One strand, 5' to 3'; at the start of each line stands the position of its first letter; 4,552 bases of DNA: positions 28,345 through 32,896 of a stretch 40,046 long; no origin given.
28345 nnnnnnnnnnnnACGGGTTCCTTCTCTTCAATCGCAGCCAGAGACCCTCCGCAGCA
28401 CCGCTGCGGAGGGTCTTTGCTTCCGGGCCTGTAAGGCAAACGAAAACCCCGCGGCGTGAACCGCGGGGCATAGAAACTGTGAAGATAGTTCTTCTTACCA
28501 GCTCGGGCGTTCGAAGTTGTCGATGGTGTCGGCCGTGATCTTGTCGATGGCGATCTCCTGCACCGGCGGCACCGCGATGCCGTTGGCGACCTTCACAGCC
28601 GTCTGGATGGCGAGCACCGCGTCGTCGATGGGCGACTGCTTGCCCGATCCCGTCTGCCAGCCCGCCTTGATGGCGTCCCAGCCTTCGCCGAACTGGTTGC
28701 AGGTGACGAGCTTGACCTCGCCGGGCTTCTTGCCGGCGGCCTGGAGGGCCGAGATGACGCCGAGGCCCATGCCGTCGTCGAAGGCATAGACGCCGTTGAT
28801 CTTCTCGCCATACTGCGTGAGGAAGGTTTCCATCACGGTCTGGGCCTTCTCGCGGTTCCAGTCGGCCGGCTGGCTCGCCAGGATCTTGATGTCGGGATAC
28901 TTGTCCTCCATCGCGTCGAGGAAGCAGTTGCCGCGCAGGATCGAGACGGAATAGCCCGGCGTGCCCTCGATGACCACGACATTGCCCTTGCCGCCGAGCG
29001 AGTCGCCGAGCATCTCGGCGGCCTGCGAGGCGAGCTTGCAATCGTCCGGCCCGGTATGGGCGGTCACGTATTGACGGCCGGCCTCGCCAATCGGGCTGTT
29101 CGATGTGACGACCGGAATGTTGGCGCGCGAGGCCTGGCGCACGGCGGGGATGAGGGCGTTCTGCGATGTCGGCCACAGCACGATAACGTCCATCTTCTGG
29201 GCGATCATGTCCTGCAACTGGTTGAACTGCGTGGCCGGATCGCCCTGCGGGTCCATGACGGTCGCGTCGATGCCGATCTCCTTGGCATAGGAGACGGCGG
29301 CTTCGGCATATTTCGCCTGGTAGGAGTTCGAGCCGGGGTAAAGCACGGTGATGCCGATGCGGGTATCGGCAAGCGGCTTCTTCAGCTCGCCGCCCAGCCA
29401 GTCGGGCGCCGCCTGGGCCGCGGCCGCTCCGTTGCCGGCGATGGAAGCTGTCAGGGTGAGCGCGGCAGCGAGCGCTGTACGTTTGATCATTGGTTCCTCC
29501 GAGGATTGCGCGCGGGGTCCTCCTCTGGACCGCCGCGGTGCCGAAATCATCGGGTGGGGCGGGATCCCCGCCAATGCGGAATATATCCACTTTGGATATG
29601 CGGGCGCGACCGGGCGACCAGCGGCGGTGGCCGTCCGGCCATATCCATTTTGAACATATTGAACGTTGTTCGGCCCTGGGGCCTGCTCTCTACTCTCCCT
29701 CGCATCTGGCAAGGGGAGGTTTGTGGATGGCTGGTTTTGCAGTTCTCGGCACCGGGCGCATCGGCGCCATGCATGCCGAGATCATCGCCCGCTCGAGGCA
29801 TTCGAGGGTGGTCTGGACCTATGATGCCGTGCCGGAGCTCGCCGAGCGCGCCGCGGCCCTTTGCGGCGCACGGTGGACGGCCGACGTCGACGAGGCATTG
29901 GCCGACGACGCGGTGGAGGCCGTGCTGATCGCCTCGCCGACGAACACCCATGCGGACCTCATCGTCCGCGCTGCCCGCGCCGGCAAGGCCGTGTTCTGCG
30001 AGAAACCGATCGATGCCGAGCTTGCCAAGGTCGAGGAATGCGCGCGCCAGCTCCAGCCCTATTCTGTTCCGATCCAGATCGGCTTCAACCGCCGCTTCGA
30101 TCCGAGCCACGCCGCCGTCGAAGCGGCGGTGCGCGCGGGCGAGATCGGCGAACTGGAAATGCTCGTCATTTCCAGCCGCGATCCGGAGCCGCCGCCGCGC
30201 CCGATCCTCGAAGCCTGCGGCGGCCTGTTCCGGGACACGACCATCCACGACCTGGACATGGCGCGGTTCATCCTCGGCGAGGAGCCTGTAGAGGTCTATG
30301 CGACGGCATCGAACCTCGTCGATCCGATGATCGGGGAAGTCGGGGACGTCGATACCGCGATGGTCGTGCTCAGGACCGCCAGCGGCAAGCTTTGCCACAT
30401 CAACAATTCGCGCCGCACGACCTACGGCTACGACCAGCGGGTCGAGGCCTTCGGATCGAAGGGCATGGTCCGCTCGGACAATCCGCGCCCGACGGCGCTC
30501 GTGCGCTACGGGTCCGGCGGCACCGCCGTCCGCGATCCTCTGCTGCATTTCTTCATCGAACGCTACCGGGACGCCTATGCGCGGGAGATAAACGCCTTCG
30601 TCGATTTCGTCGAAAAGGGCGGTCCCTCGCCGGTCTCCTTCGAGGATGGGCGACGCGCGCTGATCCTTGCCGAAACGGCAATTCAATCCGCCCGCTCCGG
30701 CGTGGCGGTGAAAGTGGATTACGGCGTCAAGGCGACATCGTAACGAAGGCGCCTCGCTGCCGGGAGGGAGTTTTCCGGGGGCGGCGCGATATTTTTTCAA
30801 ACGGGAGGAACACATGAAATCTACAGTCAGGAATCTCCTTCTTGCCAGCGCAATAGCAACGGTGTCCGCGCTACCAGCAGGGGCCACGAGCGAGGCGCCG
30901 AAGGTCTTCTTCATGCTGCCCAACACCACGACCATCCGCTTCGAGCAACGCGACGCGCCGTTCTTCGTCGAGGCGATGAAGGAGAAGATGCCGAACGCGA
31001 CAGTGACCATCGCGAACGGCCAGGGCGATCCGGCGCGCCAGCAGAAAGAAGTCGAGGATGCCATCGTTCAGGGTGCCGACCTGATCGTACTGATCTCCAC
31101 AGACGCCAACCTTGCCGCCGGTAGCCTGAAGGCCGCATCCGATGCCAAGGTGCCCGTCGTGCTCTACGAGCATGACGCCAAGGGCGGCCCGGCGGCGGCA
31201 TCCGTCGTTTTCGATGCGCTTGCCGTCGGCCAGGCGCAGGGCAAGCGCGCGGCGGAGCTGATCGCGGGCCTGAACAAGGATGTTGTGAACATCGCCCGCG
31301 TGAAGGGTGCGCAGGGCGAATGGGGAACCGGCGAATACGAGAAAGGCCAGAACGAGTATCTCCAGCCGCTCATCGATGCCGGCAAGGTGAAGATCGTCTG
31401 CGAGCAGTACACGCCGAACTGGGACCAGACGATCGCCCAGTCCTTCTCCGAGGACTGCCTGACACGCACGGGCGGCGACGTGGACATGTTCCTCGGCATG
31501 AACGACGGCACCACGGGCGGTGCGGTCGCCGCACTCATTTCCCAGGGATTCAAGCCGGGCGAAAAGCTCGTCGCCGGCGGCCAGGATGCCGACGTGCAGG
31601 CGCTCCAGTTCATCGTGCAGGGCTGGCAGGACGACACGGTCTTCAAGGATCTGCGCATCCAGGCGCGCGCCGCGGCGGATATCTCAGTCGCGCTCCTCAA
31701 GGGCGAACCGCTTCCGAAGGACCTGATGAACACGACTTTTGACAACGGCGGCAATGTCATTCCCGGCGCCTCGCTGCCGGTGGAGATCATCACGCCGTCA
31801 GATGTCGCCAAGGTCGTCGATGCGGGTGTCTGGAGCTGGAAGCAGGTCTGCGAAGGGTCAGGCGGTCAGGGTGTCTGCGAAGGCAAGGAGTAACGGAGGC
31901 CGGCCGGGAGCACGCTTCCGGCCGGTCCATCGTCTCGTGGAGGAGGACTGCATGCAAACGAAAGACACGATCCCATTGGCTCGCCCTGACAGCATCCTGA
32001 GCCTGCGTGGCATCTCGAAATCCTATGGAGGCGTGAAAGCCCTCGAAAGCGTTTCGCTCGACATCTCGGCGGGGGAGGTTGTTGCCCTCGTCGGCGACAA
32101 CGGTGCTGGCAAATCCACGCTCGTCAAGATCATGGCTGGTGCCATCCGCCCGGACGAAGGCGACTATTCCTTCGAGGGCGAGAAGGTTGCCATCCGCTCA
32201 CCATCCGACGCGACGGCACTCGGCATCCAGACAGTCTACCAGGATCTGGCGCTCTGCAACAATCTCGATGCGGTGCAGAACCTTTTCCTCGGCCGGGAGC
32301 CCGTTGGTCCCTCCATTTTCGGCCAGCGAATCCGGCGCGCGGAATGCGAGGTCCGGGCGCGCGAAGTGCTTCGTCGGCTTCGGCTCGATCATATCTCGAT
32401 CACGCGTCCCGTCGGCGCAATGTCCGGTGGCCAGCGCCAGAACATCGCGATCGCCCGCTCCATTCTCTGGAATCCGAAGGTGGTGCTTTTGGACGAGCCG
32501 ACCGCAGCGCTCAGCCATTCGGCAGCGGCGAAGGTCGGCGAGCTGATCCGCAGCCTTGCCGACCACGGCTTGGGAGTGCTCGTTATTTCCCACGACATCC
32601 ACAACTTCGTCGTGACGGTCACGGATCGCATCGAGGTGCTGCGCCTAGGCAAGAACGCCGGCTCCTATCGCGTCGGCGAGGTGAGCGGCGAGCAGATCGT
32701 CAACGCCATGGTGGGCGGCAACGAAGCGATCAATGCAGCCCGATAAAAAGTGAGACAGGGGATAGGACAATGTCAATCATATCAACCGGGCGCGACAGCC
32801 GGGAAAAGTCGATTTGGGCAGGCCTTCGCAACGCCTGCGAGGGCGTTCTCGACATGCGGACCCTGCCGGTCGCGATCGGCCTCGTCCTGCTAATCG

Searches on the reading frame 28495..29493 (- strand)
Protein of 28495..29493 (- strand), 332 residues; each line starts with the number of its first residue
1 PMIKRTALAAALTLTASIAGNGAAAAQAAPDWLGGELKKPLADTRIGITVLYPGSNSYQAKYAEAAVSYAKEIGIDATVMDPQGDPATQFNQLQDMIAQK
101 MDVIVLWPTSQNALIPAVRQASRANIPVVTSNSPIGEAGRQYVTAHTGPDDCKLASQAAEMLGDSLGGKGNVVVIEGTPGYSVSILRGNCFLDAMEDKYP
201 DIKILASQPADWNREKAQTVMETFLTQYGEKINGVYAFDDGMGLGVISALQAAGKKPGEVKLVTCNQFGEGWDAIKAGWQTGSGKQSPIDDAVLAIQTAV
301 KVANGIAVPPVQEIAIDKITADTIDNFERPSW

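Call 7: search_protein_families(library=pfam, proteins=[window:28495-29493:-])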
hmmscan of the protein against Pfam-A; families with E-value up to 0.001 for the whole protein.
window:28495-29493:- (332 aa): 4 families
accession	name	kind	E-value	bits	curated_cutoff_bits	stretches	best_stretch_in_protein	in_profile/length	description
PF13407.12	Peripla_BP_4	-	1.6e-57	195.4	35.1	1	50-305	4-256/258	Periplasmic binding protein domain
PF13458.12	Peripla_BP_6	-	4.6e-07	30.2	31.7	1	65-277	27-237/343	Periplasmic binding protein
PF13377.12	Peripla_BP_3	-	8.8e-07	29.6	26.5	1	175-266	17-111/167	Periplasmic binding protein-like domain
PF00532.27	Peripla_BP_1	-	1.1e-06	28.7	22.2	1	50-261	8-214/281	Periplasmic binding proteins and sugar binding domain of LacI family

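Call 59: search_solved_structures(query=window:28495-29493:-, max_evalue=1e-20)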
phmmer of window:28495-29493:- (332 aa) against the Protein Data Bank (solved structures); distinct sequences matched with E-value up to 1e-20: 18.
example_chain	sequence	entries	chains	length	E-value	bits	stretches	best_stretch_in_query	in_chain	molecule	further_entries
2ioy_A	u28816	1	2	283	7.7e-39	137.6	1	56-324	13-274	Periplasmic sugar-binding protein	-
4rsm_A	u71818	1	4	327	1.1e-35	127.2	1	43-325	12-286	Periplasmic binding protein/LacI transcriptional regulator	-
4rs3_A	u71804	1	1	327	2.3e-35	126.2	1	44-325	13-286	ABC transporter, carbohydrate uptake transporter-2 (CUT2) family, periplasmic sugar-bindin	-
5hko_A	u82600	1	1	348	2.6e-35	126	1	43-325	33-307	ABC transporter, carbohydrate uptake transporter-2 (CUT2) family, periplasmic sugar-bindin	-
5dte_A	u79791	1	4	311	6.1e-29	105.1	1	52-318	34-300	Monosaccharide-transporting ATPase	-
4zjp_A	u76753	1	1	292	1.4e-27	100.6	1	56-317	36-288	Monosaccharide-transporting ATPase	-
1dbp_A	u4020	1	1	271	7.9e-26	94.8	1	56-309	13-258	D-RIBOSE-BINDING PROTEIN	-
1drk_A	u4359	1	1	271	1.1e-25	94.3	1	56-309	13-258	D-RIBOSE-BINDING PROTEIN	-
1urp_A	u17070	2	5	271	1.2e-25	94.3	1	56-309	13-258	D-RIBOSE-BINDING PROTEIN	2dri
1ba2_A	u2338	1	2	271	1.3e-25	94.1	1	56-309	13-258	D-RIBOSE-BINDING PROTEIN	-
7e7m_A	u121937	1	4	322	2.1e-25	93.5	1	34-332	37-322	D-ribose ABC transporter substrate-binding protein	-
6hb0_A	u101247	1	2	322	6.7e-25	91.8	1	56-309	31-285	ABC transporter periplasmic-binding protein YtfQ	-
6hbd_A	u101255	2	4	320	7e-25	91.7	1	57-309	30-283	ABC transporter periplasmic-binding protein YtfQ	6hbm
6hyh_A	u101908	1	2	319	7e-25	91.7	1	57-309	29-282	Periplasmic binding protein/LacI transcriptional regulator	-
1drj_A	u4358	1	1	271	1.2e-24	91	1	56-309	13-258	D-RIBOSE-BINDING PROTEIN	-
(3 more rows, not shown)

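Call 70: find_related_loci(query=window:28495-29490:-, collection=metagenome_contigs, flank=3000)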
Query window:28495-29490:- (331 aa) in metagenome_contigs; peptide patterns used: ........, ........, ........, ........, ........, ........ (x = any residue, [..] = any of these).
327 stretches matched a pattern; 33 encode a relative of the query (tblastn E <= 1e-3); 33 distinct loci.
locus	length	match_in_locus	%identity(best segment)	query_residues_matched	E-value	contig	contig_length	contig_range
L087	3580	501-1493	98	1-331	0e+0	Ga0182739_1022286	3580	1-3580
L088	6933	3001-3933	82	21-331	2e-180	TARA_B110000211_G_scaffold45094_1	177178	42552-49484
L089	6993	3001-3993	78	1-331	3e-179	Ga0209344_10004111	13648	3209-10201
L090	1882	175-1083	80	29-331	0e+0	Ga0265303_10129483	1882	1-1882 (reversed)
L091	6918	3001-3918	78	26-331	1e-170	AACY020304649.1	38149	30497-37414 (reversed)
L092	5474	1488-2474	73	3-331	9e-170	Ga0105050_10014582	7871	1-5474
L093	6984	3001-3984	73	5-331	2e-168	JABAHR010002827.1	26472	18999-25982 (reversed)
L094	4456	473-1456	74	5-331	2e-170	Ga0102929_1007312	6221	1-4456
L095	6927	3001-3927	77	23-331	3e-168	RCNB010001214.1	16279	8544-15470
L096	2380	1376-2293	77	26-331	2e-179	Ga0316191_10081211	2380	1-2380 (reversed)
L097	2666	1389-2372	72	5-331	4e-178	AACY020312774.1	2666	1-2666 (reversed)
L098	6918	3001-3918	77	26-331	1e-166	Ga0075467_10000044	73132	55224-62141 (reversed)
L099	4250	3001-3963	74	12-331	9e-169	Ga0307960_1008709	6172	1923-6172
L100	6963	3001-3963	74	12-331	2e-166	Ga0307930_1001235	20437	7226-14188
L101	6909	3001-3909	77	29-331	4e-166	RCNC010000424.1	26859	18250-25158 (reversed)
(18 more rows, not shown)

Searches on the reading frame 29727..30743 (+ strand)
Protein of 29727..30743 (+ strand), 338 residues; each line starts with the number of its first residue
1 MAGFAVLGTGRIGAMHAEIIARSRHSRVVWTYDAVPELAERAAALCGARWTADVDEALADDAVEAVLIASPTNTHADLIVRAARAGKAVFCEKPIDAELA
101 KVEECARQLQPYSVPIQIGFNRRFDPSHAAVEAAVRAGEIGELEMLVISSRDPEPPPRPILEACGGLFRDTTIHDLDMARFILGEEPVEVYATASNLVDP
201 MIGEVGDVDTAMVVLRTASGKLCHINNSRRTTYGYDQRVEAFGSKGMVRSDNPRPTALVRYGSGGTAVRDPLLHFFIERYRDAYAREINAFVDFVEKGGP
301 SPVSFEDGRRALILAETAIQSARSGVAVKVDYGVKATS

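Call 7: search_protein_families(library=pfam, proteins=[window:29727-30743:+])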
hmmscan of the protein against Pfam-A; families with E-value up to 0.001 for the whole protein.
window:29727-30743:+ (338 aa): 3 families
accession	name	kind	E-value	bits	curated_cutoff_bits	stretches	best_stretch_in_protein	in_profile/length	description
PF22725.1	GFO_IDH_MocA_C3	-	7.4e-28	97.5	27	1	129-249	2-124/124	GFO/IDH/MocA C-terminal domain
PF02894.22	GFO_IDH_MocA_C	-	5.3e-24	85.7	22.9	1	134-330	3-218/218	Oxidoreductase family, C-terminal alpha/beta domain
PF01408.29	GFO_IDH_MocA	-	1.4e-21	77.9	24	1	4-119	3-119/120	Oxidoreductase family, NAD-binding Rossmann fold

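Call 29: search_protein_families(library=ncbifam, proteins=[window:29727-30743:+], max_evalue=0.01)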
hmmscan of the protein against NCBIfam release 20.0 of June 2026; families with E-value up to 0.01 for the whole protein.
window:29727-30743:+ (338 aa): 10 families
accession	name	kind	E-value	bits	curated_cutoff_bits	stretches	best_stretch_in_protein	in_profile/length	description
TIGR04380.1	myo_inos_iolG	equivalog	1.1e-124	415.6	355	1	3-329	3-330/330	inositol 2-dehydrogenase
NF052679.1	InsChiInosDhIolG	equivalog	6.6e-32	110.9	540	1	4-331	5-328/343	bifunctional inositol 2-dehydrogenase/D-chiro-inositol 1-dehydrogenase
NF040723.1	UDP-GlcNAcDh_Arch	equivalog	1.2e-24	87.4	450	1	5-322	4-301/302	UDP-N-acetylglucosamine 3-dehydrogenase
NF041392.1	XylDh_Gfo6_Halo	equivalog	1.7e-16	60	350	1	54-246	74-271/350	D-xylose 1-dehydrogenase Gfo6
NF052479.1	LevoglcsnDh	equivalog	3.5e-16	58.9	650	1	33-210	43-228/386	levoglucosan dehydrogenase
NF058563.1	BT_2159_fam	equivalog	8.4e-16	57.9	650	1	5-221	4-224/350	disaccharide 3-dehydrogenase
NF007574.0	PRK10206.1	equivalog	1.1e-11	44.4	352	1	25-176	28-175/345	oxidoreductase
NF008607.0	PRK11579.1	subfamily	1e-08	34.6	330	1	53-146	55-148/346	oxidoreductase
NF058561.1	BT_2158_fam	equivalog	3.2e-06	26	750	1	60-145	94-179/487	glycoside 3-dehydrogenase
NF006374.0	PRK08605.1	subfamily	0.00089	18.4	356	1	5-67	150-207/332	D-lactate dehydrogenase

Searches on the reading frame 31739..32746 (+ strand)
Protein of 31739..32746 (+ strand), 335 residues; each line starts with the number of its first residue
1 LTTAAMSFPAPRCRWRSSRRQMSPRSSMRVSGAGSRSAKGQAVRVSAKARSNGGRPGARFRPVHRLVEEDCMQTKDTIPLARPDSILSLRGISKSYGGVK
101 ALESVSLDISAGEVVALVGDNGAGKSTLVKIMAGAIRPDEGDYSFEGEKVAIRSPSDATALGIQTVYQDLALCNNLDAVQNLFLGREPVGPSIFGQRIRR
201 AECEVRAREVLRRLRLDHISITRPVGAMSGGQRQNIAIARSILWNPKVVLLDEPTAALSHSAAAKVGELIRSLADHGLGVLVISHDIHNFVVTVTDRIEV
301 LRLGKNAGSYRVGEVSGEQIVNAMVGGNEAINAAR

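Call 28: search_protein_families(library=pfam, proteins=[window:31739-32746:+])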
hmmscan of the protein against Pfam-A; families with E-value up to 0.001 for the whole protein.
window:31739-32746:+ (335 aa): 4 families
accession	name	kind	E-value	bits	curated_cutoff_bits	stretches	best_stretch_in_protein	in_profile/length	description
PF00005.33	ABC_tran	-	6.7e-32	111.4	25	1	102-256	1-137/137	ABC transporter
PF13304.12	AAA_21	-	3.2e-10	41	27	1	222-286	232-299/304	AAA domain, putative AbiEii toxin, Type IV TA system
PF02463.25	SMC_N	-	3.9e-05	23.6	40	0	206-288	119-200/220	RecF/RecN/SMC N terminal domain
PF13555.12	AAA_29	-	0.00041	20.5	27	0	106-129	16-39/61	P-loop containing region of AAA domain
